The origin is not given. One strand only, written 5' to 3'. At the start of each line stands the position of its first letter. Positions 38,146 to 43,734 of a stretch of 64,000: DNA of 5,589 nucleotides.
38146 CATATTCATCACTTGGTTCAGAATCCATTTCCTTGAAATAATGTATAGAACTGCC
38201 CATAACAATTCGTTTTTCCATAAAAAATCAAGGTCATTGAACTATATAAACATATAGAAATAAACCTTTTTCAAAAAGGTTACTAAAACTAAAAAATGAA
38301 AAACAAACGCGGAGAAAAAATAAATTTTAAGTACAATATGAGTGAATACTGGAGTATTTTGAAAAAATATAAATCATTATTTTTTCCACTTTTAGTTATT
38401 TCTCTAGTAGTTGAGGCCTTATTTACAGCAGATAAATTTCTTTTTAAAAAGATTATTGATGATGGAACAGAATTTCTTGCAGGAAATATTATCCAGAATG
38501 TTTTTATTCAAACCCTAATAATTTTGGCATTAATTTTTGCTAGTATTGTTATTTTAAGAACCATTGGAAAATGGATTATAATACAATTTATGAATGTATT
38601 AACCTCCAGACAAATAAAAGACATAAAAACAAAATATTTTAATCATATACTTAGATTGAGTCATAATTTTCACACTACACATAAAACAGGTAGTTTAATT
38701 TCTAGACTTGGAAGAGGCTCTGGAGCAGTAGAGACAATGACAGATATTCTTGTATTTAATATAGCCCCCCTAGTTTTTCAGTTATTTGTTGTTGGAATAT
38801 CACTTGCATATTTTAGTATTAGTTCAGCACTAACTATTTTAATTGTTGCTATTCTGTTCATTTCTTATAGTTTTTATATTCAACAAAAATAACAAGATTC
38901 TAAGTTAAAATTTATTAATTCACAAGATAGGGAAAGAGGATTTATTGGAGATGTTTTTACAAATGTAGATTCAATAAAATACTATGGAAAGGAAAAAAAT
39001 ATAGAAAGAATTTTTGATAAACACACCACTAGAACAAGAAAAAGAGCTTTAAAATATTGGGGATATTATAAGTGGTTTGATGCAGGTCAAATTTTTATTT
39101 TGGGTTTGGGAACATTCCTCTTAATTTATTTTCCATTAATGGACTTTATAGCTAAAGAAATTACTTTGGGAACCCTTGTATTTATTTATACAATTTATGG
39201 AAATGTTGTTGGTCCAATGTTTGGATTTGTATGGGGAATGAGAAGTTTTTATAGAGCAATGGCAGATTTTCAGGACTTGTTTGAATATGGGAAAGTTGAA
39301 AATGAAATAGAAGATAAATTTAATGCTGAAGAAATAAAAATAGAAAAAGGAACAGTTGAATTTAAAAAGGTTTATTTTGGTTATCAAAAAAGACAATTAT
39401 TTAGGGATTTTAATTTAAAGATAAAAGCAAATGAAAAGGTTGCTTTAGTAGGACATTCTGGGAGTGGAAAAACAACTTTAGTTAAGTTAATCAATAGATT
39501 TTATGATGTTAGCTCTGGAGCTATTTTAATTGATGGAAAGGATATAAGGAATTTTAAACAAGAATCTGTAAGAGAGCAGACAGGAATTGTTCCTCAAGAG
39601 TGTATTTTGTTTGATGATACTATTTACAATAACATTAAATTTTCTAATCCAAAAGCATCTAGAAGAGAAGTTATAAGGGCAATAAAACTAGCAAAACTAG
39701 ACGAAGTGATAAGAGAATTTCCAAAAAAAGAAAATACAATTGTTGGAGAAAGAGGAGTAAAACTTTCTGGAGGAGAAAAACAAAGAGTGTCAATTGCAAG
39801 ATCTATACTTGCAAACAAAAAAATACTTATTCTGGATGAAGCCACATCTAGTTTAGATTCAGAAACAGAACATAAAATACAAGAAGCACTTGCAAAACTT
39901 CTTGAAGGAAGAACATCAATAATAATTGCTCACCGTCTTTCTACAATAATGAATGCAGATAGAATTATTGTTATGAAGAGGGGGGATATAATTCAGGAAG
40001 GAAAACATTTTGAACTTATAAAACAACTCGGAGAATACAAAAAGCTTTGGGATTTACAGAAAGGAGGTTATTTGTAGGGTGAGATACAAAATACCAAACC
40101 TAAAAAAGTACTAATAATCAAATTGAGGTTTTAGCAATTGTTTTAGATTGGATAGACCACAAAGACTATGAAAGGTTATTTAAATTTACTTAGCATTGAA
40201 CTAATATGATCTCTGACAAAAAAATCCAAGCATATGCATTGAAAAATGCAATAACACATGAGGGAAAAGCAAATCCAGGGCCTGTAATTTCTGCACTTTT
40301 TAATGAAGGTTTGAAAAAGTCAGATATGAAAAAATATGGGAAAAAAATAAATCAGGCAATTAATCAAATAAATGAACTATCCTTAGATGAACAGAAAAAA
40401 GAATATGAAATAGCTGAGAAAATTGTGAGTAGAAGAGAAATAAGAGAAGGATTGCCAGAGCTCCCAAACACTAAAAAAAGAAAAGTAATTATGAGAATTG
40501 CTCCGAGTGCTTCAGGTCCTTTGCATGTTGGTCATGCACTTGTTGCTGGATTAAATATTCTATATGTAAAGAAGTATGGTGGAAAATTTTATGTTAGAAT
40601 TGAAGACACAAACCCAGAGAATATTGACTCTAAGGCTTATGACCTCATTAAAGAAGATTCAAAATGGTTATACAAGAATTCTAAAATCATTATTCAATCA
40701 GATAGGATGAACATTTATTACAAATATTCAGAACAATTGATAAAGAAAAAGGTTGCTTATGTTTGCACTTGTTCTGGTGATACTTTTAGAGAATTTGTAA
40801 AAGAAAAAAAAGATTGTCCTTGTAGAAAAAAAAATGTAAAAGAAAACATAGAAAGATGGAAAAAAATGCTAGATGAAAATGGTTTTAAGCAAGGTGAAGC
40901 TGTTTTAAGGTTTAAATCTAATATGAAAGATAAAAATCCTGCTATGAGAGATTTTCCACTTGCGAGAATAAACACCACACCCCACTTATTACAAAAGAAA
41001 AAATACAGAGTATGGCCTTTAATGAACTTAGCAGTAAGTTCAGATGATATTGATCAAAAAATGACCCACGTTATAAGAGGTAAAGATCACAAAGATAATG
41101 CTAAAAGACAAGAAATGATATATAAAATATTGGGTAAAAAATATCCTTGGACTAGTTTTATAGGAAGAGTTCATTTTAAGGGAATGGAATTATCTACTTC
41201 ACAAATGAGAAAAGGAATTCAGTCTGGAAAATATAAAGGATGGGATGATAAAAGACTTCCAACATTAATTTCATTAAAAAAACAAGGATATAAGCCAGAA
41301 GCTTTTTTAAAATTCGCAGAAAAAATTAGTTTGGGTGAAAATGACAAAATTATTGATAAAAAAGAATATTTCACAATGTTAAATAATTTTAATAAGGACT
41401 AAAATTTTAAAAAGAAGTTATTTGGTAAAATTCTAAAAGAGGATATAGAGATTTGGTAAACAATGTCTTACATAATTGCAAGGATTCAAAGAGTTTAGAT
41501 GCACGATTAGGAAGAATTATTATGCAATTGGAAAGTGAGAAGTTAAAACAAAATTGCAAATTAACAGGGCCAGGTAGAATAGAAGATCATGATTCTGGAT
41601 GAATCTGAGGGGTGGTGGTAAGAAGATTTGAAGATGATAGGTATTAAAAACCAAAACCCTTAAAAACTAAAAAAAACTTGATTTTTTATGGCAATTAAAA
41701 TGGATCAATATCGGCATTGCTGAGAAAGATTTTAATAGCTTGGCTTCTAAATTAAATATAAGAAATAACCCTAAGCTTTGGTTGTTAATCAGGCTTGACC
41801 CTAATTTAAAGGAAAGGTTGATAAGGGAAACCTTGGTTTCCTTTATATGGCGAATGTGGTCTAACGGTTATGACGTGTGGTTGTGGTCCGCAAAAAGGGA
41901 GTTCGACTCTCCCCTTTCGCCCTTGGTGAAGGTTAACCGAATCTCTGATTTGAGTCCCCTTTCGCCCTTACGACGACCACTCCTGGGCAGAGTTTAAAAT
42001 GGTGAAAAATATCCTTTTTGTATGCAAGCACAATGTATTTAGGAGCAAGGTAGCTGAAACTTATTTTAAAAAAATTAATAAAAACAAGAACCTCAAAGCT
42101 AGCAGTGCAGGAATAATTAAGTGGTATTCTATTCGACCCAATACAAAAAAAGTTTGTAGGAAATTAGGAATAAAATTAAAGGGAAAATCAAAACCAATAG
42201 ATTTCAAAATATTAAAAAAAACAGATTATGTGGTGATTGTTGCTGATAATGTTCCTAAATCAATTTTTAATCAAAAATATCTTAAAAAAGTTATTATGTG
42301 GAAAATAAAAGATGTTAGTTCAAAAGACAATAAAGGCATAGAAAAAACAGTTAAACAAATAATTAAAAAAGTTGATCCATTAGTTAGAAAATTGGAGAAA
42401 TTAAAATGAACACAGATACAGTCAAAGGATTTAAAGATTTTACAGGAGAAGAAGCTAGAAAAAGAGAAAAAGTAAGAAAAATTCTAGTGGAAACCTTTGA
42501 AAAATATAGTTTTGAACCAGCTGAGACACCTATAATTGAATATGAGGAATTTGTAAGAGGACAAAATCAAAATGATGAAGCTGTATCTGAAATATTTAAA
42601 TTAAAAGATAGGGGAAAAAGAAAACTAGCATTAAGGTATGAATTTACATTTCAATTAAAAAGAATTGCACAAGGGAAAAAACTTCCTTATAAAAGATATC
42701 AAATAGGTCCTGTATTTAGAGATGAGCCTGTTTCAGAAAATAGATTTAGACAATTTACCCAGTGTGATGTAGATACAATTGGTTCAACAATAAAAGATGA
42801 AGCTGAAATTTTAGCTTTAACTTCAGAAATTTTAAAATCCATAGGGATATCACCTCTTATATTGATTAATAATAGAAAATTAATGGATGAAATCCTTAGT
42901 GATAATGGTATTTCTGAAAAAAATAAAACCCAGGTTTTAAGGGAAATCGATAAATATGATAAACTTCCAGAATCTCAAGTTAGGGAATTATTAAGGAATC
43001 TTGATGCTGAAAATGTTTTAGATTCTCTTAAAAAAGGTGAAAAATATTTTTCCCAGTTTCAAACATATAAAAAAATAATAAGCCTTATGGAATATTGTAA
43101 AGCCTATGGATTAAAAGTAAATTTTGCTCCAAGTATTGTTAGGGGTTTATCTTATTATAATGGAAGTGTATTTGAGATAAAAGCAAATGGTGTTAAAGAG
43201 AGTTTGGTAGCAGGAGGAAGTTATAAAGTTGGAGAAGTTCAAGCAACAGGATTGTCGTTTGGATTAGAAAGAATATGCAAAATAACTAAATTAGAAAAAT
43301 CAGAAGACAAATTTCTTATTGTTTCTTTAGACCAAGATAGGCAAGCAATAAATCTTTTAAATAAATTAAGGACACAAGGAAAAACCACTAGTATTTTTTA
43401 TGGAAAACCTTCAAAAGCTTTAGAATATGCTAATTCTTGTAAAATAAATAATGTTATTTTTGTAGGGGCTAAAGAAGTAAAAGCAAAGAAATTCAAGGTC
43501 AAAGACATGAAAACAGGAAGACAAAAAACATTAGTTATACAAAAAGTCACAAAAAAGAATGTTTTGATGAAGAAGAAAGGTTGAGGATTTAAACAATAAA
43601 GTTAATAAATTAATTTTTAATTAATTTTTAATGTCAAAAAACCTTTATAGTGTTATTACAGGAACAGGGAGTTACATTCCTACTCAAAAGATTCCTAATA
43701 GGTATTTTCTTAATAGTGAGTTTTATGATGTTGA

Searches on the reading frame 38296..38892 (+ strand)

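Call 69: search_protein_families(library=pfam, max_evalue=0.001, proteins=[window:38296-38892:+])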
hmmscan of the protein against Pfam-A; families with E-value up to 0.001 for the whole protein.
window:38296-38892:+ (198 aa): 1 family
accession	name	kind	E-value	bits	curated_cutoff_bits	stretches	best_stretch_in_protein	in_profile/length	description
PF00664.28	ABC_membrane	-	2.9e-15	57.1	28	1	33-196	5-162/274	ABC transporter transmembrane region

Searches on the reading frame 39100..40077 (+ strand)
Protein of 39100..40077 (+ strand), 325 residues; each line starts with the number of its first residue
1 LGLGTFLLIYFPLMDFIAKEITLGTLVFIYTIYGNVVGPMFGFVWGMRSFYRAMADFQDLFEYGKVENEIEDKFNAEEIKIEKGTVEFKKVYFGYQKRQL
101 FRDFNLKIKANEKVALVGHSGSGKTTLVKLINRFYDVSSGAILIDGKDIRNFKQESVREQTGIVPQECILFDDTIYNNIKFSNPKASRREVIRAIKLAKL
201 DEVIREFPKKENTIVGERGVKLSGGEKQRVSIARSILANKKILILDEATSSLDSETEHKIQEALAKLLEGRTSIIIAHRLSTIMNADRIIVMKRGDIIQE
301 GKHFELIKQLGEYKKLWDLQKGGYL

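Call 69: search_protein_families(library=pfam, max_evalue=0.001, proteins=[window:39100-40077:+])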
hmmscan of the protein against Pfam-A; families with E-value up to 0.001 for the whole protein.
window:39100-40077:+ (325 aa): 8 families
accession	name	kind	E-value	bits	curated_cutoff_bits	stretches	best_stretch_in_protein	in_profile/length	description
PF00005.33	ABC_tran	-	3.9e-33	115.4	25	1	102-250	2-137/137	ABC transporter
PF02463.25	SMC_N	-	1.3e-07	31.7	40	1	141-293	110-212/220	RecF/RecN/SMC N terminal domain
PF13175.12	AAA_15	-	2.3e-05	24.6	32.1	1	101-288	14-208/374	AAA ATPase domain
PF13401.12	AAA_22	-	5.2e-05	24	27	1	114-268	8-108/130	AAA domain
PF00004.35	AAA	-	6.7e-05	23.8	21.2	0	115-279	2-110/131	ATPase family associated with various cellular activities (AAA)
PF20720.3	nSTAND3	-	0.0002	21.5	27.2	1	97-197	3-97/155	Novel STAND NTPase 3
PF00503.26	G-alpha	-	0.00079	19.1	48.8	0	109-202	17-100/333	G-protein alpha subunit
PF07728.20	AAA_5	-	0.00097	19.6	22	0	114-135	2-23/139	AAA domain (dynein-related subfamily)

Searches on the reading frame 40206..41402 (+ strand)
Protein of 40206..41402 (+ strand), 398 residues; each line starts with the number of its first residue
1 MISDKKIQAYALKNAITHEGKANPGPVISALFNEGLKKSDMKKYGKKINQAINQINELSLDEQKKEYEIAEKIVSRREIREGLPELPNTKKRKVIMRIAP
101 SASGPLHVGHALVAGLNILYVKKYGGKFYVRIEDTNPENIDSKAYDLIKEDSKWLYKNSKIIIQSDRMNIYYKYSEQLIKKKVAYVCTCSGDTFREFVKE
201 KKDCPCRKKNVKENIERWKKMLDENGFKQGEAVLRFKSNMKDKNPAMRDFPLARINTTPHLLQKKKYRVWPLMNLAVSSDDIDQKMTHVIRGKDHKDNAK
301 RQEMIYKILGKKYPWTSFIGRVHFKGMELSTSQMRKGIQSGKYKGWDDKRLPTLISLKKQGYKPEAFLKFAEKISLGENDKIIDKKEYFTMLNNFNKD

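Call 69: search_protein_families(library=pfam, max_evalue=0.001, proteins=[window:40206-41402:+])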
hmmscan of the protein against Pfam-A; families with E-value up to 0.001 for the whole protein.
window:40206-41402:+ (398 aa): 1 family
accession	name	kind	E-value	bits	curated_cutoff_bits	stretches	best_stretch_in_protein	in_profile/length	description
PF00749.27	tRNA-synt_1c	-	7.9e-61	206.1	23.4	1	93-381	1-296/314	tRNA synthetases class I (E and Q), catalytic domain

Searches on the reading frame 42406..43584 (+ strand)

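Call 69: search_protein_families(library=pfam, max_evalue=0.001, proteins=[window:42406-43584:+])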
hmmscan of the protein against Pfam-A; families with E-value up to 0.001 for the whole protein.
window:42406-43584:+ (392 aa): 5 families
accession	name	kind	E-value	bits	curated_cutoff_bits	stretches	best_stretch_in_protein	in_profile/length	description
PF13393.11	tRNA-synt_His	-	3.4e-38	132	25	1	8-290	1-308/308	Histidyl-tRNA synthetase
PF00152.25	tRNA-synt_2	-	3.8e-09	36.5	25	1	16-146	21-140/308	tRNA synthetases class II (D, K and N)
PF00587.30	tRNA-synt_2b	-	3.3e-07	31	29.3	1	64-208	1-110/179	tRNA synthetase class II core domain (G, H, P, S and T)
PF03129.25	HGTP_anticodon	-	2.3e-06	28.1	21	1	312-383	16-89/94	Anticodon binding domain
PF01409.25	tRNA-synt_2d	-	0.00012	22.1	19.8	1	20-130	19-138/246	tRNA synthetases class II core domain (F)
